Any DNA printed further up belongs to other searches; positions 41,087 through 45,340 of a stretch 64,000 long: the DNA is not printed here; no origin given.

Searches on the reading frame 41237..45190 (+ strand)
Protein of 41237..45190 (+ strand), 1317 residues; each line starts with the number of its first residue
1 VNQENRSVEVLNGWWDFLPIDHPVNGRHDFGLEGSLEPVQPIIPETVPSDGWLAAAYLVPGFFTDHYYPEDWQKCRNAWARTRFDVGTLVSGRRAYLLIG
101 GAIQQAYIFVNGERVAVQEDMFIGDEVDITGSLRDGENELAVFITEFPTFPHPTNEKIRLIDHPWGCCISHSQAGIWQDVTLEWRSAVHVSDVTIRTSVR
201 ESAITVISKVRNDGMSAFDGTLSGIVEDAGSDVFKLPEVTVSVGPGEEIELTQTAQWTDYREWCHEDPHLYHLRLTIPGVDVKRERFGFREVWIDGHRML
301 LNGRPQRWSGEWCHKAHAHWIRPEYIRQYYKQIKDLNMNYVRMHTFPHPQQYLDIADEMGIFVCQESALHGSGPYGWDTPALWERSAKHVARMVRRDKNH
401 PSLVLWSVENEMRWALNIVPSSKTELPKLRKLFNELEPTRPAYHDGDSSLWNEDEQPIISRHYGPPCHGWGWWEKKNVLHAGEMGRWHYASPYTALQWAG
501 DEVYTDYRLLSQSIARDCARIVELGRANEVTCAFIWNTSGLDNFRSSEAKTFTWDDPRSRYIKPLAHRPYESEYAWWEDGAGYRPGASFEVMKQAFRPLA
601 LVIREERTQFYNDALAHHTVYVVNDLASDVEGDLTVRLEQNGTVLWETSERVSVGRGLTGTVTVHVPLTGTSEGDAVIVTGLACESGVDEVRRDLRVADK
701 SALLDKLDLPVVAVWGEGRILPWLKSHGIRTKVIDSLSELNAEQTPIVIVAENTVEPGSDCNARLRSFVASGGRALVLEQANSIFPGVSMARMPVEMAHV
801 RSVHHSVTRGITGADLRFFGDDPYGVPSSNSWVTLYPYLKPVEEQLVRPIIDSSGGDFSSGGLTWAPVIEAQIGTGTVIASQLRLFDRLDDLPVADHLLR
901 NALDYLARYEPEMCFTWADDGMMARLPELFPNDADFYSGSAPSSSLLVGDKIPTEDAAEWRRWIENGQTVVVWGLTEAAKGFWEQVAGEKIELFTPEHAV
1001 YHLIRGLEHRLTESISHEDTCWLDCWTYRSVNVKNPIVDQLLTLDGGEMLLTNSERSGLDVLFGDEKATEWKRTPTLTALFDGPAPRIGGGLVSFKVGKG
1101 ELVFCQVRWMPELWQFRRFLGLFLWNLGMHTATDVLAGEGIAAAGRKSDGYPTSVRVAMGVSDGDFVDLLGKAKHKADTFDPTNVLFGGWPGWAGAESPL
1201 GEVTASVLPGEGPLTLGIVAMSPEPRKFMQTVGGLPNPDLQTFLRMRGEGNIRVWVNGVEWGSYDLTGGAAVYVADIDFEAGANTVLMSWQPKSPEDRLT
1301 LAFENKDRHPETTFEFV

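Call 26: search_protein_families(library=pfam, proteins=[window:41237-45190:+], max_evalue=0.001)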
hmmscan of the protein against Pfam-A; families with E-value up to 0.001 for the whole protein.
window:41237-45190:+ (1317 aa): 6 families
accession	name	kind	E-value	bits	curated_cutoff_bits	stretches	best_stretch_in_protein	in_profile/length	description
PF02836.23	Glyco_hydro_2_C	-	1.9e-16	60.6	21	1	294-448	3-164/302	Glycosyl hydrolases family 2, TIM barrel domain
PF22666.2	Glyco_hydro_2_N2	-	2.4e-09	37.9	27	1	62-165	34-135/167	Glycosyl hydrolase 2 galactose-binding domain-like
PF00703.27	Glyco_hydro_2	-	2.8e-06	28.5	23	1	188-290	1-109/109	Glycosyl hydrolases family 2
PF02837.24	Glyco_hydro_2_N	-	6.2e-06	26.7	28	1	10-182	3-165/169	Glycosyl hydrolases family 2, sugar binding domain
PF14258.12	DUF4350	-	0.00017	22.3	30.4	0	723-781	15-74/181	Domain of unknown function (DUF4350)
PF21467.3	BetaGal_gal-bd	-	0.00072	20.1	27.3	0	1239-1264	15-40/62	Beta-galactosidase, galactose-binding domain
